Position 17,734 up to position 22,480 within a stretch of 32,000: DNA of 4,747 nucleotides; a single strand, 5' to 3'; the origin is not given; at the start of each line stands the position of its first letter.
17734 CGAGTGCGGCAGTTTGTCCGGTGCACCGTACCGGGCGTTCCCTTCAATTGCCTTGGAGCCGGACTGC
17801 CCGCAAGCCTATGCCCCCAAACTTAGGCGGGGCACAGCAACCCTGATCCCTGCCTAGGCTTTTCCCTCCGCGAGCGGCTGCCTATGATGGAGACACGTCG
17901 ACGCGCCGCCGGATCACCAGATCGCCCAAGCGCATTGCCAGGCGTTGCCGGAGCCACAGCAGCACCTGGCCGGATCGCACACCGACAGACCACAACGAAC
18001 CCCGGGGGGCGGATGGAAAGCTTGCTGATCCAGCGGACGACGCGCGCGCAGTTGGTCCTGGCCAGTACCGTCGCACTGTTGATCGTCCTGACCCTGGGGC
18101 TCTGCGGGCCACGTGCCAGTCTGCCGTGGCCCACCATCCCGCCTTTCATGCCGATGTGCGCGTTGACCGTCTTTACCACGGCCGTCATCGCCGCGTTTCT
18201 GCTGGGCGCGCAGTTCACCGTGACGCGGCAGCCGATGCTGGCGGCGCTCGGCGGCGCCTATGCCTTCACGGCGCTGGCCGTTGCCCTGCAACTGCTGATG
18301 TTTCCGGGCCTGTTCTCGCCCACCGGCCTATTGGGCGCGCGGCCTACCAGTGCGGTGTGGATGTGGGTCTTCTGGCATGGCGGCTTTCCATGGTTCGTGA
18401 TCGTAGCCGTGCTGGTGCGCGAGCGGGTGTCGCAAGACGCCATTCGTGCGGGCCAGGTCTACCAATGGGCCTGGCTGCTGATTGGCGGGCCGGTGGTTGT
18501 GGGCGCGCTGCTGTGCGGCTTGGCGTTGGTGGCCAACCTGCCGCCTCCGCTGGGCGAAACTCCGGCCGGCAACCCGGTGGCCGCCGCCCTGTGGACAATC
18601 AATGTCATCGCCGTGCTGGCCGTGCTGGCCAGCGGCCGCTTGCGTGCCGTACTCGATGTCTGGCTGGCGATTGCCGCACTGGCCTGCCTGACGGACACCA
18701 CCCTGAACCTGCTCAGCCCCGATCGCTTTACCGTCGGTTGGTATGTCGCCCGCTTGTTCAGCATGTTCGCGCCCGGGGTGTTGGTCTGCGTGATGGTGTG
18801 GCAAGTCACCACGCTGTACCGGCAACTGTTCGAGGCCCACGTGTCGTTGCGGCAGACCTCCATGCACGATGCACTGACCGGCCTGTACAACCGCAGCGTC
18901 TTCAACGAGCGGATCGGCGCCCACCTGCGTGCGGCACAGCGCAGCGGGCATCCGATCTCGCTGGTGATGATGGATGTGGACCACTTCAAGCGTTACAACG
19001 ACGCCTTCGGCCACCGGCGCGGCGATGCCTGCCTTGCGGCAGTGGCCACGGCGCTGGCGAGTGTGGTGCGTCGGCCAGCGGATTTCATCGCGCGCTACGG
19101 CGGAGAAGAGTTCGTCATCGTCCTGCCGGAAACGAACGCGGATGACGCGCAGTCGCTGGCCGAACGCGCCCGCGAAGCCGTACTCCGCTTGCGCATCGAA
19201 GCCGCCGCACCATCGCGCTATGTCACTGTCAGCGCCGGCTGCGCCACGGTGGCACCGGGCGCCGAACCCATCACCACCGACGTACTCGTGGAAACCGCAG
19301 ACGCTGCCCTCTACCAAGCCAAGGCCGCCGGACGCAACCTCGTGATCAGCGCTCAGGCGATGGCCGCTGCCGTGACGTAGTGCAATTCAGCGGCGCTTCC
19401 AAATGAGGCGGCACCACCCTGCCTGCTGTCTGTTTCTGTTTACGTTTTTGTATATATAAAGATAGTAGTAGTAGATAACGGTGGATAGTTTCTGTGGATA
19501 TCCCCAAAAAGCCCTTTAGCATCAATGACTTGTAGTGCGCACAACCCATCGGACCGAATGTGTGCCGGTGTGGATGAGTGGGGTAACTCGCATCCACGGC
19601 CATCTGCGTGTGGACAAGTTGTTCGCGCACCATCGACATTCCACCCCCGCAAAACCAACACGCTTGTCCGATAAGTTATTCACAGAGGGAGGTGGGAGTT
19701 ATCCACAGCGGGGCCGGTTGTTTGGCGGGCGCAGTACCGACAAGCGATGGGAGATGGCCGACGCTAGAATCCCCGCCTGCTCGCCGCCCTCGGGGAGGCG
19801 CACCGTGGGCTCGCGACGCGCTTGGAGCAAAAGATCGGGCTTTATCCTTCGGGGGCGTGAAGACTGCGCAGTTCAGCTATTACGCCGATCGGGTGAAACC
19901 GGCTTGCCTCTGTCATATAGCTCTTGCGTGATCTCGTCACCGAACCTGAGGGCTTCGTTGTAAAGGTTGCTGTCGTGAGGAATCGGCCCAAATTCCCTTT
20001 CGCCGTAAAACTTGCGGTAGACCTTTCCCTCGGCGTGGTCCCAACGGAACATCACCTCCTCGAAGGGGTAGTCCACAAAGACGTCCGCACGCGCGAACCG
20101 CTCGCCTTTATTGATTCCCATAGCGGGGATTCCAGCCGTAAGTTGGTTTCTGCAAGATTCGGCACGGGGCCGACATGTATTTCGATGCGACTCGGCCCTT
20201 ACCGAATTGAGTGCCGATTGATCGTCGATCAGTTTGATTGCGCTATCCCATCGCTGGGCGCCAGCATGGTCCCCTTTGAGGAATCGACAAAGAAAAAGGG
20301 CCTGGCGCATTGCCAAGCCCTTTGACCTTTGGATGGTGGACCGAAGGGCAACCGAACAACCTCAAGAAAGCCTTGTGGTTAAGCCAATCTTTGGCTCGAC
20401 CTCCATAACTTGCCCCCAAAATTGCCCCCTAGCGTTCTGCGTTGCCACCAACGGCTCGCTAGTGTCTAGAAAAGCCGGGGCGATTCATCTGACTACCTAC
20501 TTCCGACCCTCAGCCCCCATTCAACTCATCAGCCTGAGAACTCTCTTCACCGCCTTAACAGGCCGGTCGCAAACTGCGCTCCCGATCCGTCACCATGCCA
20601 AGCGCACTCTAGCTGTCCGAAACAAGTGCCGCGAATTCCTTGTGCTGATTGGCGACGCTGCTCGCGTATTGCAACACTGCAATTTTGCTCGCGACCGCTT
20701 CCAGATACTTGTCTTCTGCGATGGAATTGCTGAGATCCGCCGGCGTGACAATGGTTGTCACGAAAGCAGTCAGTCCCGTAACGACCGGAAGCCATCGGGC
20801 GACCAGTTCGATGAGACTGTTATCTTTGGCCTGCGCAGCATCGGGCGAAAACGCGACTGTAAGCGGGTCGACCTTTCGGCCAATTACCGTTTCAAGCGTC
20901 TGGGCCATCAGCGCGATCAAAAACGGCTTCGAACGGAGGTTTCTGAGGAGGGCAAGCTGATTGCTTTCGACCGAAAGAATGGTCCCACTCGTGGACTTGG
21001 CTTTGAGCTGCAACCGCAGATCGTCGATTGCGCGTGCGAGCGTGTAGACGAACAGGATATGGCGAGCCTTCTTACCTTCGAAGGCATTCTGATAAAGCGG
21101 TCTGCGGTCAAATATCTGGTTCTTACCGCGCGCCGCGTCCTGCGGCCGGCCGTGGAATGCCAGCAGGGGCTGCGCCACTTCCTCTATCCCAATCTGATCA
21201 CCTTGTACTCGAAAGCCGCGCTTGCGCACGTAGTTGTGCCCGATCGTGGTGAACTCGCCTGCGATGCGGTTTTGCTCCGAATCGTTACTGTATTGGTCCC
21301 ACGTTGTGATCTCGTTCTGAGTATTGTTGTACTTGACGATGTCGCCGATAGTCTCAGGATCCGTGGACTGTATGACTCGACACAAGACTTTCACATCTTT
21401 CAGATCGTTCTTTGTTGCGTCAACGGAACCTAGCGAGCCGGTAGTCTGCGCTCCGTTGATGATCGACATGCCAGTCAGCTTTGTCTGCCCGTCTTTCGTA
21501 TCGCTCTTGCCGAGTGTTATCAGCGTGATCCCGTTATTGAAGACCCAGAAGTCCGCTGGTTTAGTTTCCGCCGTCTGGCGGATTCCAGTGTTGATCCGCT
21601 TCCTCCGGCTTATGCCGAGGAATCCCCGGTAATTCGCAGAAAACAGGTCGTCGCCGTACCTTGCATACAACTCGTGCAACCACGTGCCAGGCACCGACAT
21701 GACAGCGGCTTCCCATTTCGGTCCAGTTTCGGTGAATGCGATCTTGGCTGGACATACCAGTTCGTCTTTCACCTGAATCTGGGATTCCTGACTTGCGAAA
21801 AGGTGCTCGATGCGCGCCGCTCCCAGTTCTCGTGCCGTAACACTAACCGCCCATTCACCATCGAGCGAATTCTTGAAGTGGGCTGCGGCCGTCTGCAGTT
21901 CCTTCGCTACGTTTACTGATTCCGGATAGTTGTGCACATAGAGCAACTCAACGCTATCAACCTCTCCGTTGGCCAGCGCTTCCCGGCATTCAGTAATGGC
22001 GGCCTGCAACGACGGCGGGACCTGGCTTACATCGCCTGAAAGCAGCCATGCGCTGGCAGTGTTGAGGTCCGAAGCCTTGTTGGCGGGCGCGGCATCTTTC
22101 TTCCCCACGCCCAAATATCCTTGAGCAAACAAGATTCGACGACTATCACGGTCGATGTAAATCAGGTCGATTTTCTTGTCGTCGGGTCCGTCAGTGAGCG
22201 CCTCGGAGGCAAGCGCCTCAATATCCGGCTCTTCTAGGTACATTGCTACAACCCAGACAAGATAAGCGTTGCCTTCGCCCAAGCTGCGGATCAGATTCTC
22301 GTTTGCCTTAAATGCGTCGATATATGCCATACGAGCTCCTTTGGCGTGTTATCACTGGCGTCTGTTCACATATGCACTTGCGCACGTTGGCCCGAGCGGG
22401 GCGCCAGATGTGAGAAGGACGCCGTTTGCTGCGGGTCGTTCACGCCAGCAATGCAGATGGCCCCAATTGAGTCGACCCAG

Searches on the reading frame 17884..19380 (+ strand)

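Call 56: search_protein_families(library=pfam, proteins=[window:17884-19380:+], max_evalue=0.01)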
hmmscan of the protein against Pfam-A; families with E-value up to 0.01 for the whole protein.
window:17884-19380:+ (498 aa): 3 families
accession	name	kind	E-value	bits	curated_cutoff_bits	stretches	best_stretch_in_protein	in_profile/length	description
PF00990.26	GGDEF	-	1.8e-48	164.8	23.8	1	327-485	2-160/161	Diguanylate cyclase, GGDEF domain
PF17158.10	MASE4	-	4.6e-36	124.8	28.4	1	84-312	2-239/239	Membrane-associated sensor, integral membrane domain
PF17853.6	GGDEF_2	-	0.0021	18.7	24.5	1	379-460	33-100/116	GGDEF-like domain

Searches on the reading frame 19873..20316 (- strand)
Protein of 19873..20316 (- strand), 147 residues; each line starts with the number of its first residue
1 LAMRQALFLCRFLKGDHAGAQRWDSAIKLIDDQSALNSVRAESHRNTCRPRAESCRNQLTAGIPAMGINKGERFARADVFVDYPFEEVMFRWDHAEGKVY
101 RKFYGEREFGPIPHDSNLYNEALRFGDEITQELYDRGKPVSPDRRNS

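Call 56: search_protein_families(library=pfam, proteins=[window:19873-20316:-], max_evalue=0.01)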
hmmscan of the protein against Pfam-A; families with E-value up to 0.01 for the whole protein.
window:19873-20316:- (147 aa): 1 family
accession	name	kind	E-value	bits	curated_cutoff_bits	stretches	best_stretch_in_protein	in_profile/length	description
PF24154.1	Tis1_ImmP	-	2e-35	121.2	27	1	66-138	1-74/74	Tis1 immunity protein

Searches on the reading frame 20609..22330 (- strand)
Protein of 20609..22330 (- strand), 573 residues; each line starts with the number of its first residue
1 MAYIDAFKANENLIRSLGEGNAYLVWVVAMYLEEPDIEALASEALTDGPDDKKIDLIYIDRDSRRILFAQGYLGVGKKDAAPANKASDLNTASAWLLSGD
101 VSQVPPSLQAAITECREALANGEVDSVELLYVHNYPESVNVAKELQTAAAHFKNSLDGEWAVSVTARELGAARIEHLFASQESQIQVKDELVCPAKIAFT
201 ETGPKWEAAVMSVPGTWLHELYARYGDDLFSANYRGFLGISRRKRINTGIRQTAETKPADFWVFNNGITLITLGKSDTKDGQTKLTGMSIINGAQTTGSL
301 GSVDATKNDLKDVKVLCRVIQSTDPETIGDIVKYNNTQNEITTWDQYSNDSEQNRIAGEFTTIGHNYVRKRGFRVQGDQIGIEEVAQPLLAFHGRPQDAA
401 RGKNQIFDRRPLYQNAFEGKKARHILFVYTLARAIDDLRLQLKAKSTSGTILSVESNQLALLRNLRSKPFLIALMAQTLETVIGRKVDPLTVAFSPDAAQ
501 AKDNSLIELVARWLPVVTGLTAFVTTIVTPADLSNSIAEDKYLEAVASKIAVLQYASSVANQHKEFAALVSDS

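Call 4: search_protein_families(library=pfam, proteins=[window:20609-22330:-], max_evalue=1)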
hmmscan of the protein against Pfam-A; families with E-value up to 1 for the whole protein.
window:20609-22330:- (573 aa): 2 families
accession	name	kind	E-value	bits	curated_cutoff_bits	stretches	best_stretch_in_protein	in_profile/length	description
PF10592.14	AIPR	-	2.4e-29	103.4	25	1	230-437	1-243/308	AIPR protein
PF12836.13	HHH_3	-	0.058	14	27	1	88-128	7-44/65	Helix-hairpin-helix motif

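Call 5: search_protein_families(library=padloc, proteins=[window:20609-22330:-], max_evalue=1)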
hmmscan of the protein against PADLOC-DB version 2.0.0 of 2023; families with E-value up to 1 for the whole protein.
window:20609-22330:- (573 aa): 2 families
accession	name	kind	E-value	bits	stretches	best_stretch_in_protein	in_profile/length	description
PDLC02357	AbiU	-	9.6e-28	95.6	1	126-444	149-454/537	AbiU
PDLC02207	MzaE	-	1.7e-15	54.6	1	205-349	220-375/598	-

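Call 6: search_protein_families(library=ncbifam, proteins=[window:20609-22330:-], max_evalue=1)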
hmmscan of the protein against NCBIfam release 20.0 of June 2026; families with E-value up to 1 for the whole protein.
window:20609-22330:- (573 aa): 1 family
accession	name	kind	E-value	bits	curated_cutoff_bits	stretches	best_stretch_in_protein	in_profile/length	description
NF041935.1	MzaE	equivalog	8.6e-21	74.1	1050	1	202-351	216-376/593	MZA anti-phage system associated AIPR family protein MzaE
